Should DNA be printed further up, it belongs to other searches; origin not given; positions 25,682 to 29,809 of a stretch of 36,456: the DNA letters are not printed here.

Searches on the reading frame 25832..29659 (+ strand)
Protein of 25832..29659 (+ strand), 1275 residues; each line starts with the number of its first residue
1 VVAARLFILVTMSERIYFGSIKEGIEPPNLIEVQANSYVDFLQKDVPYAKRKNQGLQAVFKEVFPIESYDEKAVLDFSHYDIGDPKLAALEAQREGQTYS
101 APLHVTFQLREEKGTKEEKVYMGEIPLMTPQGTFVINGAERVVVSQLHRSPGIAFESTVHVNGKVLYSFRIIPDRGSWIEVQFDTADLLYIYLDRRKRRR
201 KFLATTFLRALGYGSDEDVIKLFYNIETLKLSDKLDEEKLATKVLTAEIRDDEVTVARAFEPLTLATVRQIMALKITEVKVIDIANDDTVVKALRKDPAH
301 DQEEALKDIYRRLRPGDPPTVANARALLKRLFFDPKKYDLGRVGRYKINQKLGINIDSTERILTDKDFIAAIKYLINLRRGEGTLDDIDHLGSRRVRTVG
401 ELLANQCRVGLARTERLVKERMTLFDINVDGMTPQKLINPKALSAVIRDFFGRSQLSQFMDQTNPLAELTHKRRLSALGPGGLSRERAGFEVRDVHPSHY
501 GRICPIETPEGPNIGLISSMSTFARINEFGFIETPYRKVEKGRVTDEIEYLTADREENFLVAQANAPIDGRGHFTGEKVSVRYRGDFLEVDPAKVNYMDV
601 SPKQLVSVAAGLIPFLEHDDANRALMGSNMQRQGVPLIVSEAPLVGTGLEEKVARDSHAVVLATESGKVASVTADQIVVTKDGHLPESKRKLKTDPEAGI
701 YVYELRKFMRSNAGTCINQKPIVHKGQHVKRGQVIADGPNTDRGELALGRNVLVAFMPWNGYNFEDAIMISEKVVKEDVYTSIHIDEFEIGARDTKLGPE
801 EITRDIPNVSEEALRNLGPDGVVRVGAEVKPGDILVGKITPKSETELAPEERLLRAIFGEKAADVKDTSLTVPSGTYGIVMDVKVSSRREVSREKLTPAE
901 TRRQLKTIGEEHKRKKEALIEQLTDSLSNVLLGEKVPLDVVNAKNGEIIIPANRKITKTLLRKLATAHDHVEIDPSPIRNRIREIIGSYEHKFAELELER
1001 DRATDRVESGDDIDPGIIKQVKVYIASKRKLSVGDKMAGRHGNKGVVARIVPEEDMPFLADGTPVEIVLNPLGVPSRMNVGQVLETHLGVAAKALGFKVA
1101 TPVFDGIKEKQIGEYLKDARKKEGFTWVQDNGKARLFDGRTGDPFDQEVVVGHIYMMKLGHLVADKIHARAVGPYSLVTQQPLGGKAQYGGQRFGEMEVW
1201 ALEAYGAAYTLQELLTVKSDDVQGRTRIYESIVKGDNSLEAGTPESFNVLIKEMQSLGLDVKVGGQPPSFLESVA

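Call 76: search_protein_families(library=pfam, proteins=[window:25832-29659:+], max_evalue=0.00001)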
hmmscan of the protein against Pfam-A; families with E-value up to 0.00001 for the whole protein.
window:25832-29659:+ (1275 aa): 6 families
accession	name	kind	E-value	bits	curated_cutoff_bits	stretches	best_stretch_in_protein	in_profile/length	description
PF00562.33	RNA_pol_Rpb2_6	-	6.2e-131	437.4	23.4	1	693-1188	28-373/373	RNA polymerase Rpb2, domain 6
PF04561.19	RNA_pol_Rpb2_2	-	6.2e-31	108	21.7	1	294-397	91-190/190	RNA polymerase Rpb2, domain 2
PF04565.21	RNA_pol_Rpb2_3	-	2.7e-30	104.8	21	1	458-526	1-68/68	RNA polymerase Rpb2, domain 3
PF10385.14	RNA_pol_Rpb2_45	-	8.3e-30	103.1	28.2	1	536-601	1-66/66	RNA polymerase beta subunit external 1 domain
PF04560.25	RNA_pol_Rpb2_7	-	2.2e-27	95.7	32.1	1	1190-1263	1-84/87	RNA polymerase Rpb2, domain 7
PF04563.20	RNA_pol_Rpb2_1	-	2.7e-19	70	28.2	1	29-442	1-200/203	RNA polymerase beta subunit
